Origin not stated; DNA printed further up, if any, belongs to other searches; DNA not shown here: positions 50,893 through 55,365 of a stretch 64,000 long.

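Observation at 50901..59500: Tandem cassette of paralogous giant surface proteins with shuffled tail-fibre-like, LVIVD-propeller and coiled-coil modules, preceded by an AbrB-like regulator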

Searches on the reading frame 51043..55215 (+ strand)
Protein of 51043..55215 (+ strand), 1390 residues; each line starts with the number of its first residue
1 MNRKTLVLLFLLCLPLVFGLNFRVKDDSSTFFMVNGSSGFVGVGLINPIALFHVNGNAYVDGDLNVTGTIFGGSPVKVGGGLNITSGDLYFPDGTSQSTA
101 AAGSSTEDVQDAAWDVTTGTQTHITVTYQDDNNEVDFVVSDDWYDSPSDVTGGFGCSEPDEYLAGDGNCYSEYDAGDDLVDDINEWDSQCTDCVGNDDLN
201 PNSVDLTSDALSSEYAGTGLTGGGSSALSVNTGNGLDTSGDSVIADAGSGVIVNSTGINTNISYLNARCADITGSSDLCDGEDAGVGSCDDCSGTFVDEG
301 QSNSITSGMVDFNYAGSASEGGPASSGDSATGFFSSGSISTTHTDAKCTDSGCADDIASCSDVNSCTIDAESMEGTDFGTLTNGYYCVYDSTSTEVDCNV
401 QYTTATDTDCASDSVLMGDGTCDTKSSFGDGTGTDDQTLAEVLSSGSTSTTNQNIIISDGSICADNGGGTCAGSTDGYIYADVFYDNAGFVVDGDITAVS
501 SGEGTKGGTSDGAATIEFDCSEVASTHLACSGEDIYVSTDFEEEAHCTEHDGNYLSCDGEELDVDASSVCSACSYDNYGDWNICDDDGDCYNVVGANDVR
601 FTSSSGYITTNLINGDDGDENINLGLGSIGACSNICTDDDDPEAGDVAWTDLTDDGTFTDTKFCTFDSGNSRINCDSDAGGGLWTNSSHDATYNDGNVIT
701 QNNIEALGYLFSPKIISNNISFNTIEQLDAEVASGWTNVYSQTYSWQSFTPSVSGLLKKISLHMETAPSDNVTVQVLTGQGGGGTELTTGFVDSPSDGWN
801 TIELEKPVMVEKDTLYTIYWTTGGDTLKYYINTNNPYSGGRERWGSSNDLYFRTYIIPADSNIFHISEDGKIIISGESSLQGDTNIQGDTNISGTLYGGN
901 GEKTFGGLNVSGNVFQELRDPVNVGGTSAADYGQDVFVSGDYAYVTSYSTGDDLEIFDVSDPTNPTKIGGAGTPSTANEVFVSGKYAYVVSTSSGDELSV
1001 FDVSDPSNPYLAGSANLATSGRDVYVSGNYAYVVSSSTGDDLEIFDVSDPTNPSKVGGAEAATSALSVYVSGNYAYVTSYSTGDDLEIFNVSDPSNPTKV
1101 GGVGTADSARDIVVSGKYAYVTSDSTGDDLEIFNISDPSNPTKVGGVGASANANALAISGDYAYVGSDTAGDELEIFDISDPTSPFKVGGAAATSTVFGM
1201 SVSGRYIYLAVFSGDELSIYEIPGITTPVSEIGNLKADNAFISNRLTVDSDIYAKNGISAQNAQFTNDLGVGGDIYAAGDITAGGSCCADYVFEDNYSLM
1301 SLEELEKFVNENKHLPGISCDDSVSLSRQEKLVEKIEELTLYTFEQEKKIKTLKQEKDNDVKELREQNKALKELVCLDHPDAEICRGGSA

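Call 4: search_protein_families(library=pfam, proteins=[window:51043-55215:+], max_evalue=0.1)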
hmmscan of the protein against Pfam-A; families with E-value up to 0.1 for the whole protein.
window:51043-55215:+ (1390 aa): 4 families
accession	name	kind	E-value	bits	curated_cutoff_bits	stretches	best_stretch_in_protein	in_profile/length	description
PF08309.17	LVIVD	-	2.8e-42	142.2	20.2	6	977-1015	4-40/42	LVIVD repeat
PF05694.17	SBP56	-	2.5e-09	36.9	34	0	1068-1103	311-345/453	56kDa selenium binding protein (SBP56)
PF09826.15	Beta_propel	-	2.3e-06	27.2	22.4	1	984-1124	21-130/495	Beta propeller domain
PF13313.11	DUF4082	-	4e-06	27.3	28.4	1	749-825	21-95/143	Domain of unknown function (DUF4082)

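Call 6: search_protein_families(library=ncbifam, proteins=[window:51043-55215:+], max_evalue=1)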
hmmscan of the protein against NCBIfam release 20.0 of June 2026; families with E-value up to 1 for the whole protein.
window:51043-55215:+ (1390 aa): 1 family
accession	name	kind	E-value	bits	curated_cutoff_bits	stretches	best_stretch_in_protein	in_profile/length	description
TIGR04312.1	choice_anch_B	subfamily_domain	9.1e-21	74.5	100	3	996-1105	53-174/364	choice-of-anchor B family protein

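Call 7: search_protein_families(library=phrogs, proteins=[window:51043-55215:+], max_evalue=0.1)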
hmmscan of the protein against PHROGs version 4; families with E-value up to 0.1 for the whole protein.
window:51043-55215:+ (1390 aa): 2 families
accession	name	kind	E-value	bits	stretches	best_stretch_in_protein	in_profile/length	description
phrog_22523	-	unknown function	9.6e-25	88.3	2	1024-1253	26-262/309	-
phrog_12800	-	unknown function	0.083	14.2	0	986-1019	22-56/59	-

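Call 13: find_homologous_proteins(query=window:51043-55215:+, max_evalue=0.00001)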
Query window:51043-55215:+ (1390 aa): 17 proteins with E <= 0.00001 among 8000 candidates.
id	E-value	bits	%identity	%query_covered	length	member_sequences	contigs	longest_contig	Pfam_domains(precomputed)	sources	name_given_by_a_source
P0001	0.0e+0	2120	85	46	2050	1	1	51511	-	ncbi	-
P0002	1.4e-137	479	40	24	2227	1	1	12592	PF05694.18,PF13884.12,PF09826.16,PF08309.18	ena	-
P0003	5.6e-94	334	42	21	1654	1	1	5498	PF09826.16,PF08309.18,PF00041.28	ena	-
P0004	1.9e-77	279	37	20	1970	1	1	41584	PF01740.27,PF17164.11,PF23388.2,PF09826.16,PF08309.18,PF14252.12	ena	-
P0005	3.9e-74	268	37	21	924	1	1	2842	PF16640.12,PF09826.16,PF08309.18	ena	-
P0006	1.6e-68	250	35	25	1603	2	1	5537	PF10282.16,PF05694.18,PF08309.18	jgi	-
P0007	2.7e-62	229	35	21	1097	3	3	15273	PF22494.4,PF16819.12,PF08309.18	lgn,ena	-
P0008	3.7e-47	179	31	21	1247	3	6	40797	PF09826.16,PF08309.18,PF17936.8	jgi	jgi:hypothetical protein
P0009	3.2e-46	176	35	17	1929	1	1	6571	PF05694.18,PF09826.16,PF08309.18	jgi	-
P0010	5.3e-43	165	39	26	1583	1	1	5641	PF21722.5,PF08301.19,PF08309.18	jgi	-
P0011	4.6e-41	159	39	25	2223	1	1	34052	PF05694.18,PF08309.18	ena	-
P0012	3.4e-40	156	32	25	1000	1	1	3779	PF05694.18,PF21910.3,PF08309.18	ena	-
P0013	6.3e-39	152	34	21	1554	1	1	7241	PF13229.13,PF09826.16,PF00395.26,PF08309.18,PF05048.20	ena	-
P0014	1.1e-38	151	29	21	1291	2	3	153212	PF10282.16,PF20082.5,PF23388.2,PF13884.12,PF08309.18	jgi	jgi:hypothetical protein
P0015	6.5e-26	108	30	17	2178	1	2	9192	PF27332.1,PF01833.31,PF18998.7,PF08309.18,PF09136.17,PF00041.28,PF19077.7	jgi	jgi:hypothetical protein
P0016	2.9e-17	80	62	3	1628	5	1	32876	-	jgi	-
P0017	4.1e-6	43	27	15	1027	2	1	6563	PF25168.2,PF24105.2,PF24805.2,PF23342.2,PF23215.1,PF24817.2,PF08309.18,PF23393.3,PF23389.2,PF20426.5,PF25460.2,PF00400.39,PF23414.2,PF23410.5,PF23775.2,PF25174.2,PF24814.2,PF23381.2,PF25173.2,PF23383.2,PF25171.2,PF12894.14,PF25175.2,PF20703.4,PF24796.2,PF07676.19,PF24780.2,PF23409.2,PF25172.2,PF2478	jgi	-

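Call 14: find_encoding_contigs(protein=P0001, flank=10000, max_places=4)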
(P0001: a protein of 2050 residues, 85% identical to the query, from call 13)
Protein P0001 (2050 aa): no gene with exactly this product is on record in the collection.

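Call 15: find_encoding_contigs(protein=P0016, flank=10000, max_places=3)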
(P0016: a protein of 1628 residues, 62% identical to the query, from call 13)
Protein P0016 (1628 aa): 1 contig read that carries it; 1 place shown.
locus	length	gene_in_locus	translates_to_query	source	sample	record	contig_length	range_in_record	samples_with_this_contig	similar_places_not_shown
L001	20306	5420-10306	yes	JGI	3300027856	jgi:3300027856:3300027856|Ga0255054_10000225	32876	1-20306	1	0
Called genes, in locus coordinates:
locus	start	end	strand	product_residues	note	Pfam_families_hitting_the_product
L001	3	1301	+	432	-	?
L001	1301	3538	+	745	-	-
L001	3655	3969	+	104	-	-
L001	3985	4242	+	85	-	-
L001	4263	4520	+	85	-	-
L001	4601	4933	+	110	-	-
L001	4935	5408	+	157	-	-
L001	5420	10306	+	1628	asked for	-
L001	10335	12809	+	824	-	-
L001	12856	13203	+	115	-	PF24073:DUF7365 (faint)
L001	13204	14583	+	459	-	-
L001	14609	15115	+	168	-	-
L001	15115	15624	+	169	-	-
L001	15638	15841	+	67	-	-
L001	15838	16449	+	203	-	-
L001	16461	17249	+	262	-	-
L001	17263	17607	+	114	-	-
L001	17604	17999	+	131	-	-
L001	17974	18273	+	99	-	-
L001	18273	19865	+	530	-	-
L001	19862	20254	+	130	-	-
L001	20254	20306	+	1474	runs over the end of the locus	PF13385:Laminin_G_3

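Call 23: list_cluster_members(proteins=[P0001, P0002, P0004])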
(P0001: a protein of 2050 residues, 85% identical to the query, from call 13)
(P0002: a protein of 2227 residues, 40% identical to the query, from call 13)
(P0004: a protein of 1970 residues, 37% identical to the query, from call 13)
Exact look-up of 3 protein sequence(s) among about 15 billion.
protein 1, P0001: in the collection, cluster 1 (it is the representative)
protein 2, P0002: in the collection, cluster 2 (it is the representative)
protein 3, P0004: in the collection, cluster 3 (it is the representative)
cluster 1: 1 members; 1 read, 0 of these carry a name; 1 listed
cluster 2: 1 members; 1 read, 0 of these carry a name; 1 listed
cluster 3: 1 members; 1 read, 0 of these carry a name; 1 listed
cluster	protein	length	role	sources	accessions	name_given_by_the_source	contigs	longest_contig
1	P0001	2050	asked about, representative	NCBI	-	-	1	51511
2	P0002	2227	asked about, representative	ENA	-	-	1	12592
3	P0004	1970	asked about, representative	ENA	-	-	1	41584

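Call 57: search_protein_families(library=pfam, proteins=[P0001, P0002, P0014, P0016], max_evalue=0.01)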
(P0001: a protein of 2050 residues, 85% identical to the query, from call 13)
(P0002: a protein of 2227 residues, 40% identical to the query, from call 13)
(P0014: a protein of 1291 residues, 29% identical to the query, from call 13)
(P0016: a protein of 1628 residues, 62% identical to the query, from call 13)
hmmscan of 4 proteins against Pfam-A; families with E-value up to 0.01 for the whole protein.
P0001 (2050 aa): 1 family
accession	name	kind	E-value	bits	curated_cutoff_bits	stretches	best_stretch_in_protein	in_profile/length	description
PF02246.21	B1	-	4.3e-05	23.9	25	0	828-867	9-49/69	Protein L b1 domain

P0002 (2227 aa): 5 families
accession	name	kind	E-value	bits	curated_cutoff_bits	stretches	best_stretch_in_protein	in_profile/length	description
PF08309.17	LVIVD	-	2.3e-127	414.6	20.2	12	632-673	1-42/42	LVIVD repeat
PF09826.15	Beta_propel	-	6.4e-17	62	22.4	0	1491-1540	76-133/495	Beta propeller domain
PF05694.17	SBP56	-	6.8e-10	38.7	34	0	48-91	310-352/453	56kDa selenium binding protein (SBP56)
PF13884.11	Peptidase_S74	-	7.2e-06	26.6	22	1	1962-2010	14-57/58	Chaperone of endosialidase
PF12768.13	Rax2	-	7.1e-05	22.7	28.8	0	1122-1227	57-166/254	Rax2 C-terminal beta propeller domain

P0014 (1291 aa): 8 families
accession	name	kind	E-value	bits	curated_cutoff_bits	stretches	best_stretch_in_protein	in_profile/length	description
PF08309.17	LVIVD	-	3.1e-24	84.5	20.2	2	400-434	5-38/42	LVIVD repeat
PF10282.15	Lactonase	-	8.7e-20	71.6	21.7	2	245-380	165-319/344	Lactonase, 7-bladed beta-propeller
PF13884.11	Peptidase_S74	-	2e-11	44.5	22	1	1152-1205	1-54/58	Chaperone of endosialidase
PF09826.15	Beta_propel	-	1.8e-07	30.8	22.4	0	623-811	58-216/495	Beta propeller domain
PF23388.1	DUF7099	-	2.6e-07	30.2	30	1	314-420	36-144/366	Domain of unknown function (DUF7099)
PF20082.4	DUF6476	-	2.9e-06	27.5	24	0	215-253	43-80/91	Family of unknown function (DUF6476)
PF05694.17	SBP56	-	0.0064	15.8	34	0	667-706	308-347/453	56kDa selenium binding protein (SBP56)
PF23726.1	Beta-prop_RSE1_2nd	-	0.0091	15.7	30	0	1237-1282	112-156/327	RSE1/DDB1/CPSF1 second beta-propeller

P0016 (1628 aa): 1 family
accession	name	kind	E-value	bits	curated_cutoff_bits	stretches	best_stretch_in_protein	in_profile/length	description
PF23135.2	TRI4_N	-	0.0034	17.8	27.8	0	959-976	30-47/61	TRI4 N-terminal domain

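Call 75: find_encoding_contigs(protein=P0002, flank=10000, max_places=2)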
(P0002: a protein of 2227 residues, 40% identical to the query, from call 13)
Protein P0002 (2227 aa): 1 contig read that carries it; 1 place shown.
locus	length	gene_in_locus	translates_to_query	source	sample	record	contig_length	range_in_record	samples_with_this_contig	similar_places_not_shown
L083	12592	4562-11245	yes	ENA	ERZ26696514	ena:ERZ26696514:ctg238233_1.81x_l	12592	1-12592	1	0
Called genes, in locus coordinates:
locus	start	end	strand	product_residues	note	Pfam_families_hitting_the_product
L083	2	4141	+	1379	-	?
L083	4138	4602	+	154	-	PF08309:LVIVD (weak)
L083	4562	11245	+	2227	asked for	PF05694:SBP56 (faint), PF09826:Beta_propel (faint), PF08309:LVIVD, PF13884:Peptidase_S74 (weak)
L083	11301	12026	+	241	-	PF02463:SMC_N (faint), PF00005:ABC_tran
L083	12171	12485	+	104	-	-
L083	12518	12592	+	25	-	?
